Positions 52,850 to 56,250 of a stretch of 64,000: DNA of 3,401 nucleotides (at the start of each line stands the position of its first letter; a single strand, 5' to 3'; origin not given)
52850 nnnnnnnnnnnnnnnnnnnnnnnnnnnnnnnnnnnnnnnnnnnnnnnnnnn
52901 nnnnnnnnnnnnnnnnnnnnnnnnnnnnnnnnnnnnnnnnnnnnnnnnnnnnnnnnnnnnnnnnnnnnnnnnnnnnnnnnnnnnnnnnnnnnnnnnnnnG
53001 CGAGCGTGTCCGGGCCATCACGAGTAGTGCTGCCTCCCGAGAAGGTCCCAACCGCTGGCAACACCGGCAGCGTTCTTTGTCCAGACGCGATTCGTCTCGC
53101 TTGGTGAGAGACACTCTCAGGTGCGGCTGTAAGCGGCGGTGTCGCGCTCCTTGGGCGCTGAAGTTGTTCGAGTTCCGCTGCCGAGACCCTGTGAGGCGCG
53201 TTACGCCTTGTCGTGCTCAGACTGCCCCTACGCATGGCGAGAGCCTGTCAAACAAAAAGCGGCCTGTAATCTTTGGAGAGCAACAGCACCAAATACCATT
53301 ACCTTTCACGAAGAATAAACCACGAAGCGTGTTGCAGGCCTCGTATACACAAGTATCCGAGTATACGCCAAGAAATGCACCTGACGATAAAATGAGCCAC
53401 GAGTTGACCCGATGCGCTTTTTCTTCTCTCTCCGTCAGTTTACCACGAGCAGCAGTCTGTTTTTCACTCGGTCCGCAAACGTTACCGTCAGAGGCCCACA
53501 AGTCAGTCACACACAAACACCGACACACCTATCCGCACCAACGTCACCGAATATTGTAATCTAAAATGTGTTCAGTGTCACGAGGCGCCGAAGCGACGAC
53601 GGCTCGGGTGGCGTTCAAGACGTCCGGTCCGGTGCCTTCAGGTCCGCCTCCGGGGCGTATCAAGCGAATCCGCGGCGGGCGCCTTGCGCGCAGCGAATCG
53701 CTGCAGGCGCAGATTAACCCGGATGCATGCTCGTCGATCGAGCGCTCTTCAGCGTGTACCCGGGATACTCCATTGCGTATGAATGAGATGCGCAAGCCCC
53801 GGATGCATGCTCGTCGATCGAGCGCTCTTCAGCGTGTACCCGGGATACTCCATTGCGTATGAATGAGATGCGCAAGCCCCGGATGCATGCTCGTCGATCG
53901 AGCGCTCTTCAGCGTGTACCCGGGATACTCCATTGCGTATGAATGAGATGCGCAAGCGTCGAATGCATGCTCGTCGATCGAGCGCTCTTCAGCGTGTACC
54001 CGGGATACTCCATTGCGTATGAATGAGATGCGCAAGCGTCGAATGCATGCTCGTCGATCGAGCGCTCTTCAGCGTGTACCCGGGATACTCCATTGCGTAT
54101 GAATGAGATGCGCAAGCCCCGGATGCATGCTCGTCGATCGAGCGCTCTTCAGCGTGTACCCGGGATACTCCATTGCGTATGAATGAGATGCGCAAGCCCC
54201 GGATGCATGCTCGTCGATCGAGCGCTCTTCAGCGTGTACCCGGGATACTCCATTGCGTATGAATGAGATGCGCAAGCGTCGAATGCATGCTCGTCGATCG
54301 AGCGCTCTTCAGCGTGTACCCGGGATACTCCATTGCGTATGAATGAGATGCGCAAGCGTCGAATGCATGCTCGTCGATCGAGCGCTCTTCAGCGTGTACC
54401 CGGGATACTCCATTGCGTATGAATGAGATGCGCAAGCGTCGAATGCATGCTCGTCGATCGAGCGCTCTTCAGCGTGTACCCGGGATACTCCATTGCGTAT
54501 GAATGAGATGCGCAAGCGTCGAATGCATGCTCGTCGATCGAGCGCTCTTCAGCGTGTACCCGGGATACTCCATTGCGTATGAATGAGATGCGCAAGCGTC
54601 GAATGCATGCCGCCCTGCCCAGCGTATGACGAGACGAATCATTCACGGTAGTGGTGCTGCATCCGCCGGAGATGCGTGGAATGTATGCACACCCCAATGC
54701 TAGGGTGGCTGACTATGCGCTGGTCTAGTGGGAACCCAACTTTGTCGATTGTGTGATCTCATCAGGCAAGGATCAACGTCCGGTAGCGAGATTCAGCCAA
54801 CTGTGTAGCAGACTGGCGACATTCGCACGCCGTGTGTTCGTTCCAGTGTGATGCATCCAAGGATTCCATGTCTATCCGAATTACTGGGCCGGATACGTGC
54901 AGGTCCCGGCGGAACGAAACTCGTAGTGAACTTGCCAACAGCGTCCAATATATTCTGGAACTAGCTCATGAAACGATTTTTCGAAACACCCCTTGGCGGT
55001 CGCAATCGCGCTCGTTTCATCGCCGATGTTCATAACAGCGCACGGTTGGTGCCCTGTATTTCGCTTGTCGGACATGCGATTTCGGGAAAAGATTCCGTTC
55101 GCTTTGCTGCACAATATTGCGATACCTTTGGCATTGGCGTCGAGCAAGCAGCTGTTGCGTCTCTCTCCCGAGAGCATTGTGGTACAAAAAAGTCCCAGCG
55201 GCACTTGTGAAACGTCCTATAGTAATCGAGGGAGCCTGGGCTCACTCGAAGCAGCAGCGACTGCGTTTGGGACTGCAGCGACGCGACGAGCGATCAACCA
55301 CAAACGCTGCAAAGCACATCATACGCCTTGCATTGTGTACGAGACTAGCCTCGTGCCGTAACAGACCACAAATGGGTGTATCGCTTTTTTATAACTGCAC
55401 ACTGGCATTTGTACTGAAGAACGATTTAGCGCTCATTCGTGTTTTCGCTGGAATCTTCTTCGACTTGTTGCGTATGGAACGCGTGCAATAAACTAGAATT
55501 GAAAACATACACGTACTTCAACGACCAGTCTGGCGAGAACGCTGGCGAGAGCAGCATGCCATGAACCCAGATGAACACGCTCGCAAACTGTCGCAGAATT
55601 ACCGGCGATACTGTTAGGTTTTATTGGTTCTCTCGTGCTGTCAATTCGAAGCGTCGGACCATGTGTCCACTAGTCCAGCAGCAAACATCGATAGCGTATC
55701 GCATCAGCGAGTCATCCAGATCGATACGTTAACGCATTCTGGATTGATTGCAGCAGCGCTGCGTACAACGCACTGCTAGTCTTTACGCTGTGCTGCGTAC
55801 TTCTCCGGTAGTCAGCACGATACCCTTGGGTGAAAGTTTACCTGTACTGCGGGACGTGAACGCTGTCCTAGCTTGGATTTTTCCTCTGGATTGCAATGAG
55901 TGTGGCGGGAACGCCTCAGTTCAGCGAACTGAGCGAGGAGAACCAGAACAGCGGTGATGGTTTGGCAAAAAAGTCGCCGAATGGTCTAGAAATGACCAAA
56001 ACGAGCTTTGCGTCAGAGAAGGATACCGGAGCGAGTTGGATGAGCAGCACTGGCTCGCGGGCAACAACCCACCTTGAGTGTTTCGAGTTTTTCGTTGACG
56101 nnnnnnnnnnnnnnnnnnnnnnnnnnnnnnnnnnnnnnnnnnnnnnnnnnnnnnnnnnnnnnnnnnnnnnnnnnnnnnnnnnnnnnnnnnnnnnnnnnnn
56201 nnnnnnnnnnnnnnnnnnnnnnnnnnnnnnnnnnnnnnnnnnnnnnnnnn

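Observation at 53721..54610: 80-bp minisatellite with two unit variants in the shared upstream region of two divergent Mrs2 genes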

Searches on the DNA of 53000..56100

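Call 15: search_rna_families(source=window, start=53000, end=56100, threshold=evalue, max_evalue=1)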
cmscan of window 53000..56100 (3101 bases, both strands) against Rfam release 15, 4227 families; matches with E-value up to 1: 0.
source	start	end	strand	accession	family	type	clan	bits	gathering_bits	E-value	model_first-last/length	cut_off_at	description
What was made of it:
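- On Tandem small-RNA gene cluster: Rfam gives 0 matches at E<=1 (call 15).
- In a tandem array every circular permutation is present, so a permuted gene would also have been scanned (call 15).
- Tried and rejected: Rfam scan at E<=1 over 53000-56100: no match (call 15).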

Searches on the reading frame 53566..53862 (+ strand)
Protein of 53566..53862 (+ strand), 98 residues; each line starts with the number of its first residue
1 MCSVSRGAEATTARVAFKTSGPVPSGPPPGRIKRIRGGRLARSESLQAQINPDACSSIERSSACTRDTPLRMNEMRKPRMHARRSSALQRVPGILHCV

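Call 47: search_protein_families(library=pfam, proteins=[window:53566-53862:+], max_evalue=0.1)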
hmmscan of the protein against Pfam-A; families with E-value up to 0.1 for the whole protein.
window:53566-53862:+ (98 aa): 0 families

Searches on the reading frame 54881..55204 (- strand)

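Call 47: search_protein_families(library=pfam, proteins=[window:54881-55204:-], max_evalue=0.1)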
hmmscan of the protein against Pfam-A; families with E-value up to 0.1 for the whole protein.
window:54881-55204:- (107 aa): 1 family
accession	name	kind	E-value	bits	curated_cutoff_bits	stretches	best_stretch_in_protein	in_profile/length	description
PF25017.1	zf-C2HC_3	-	0.04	14.3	24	1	9-45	3-39/47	C2HC zinc finger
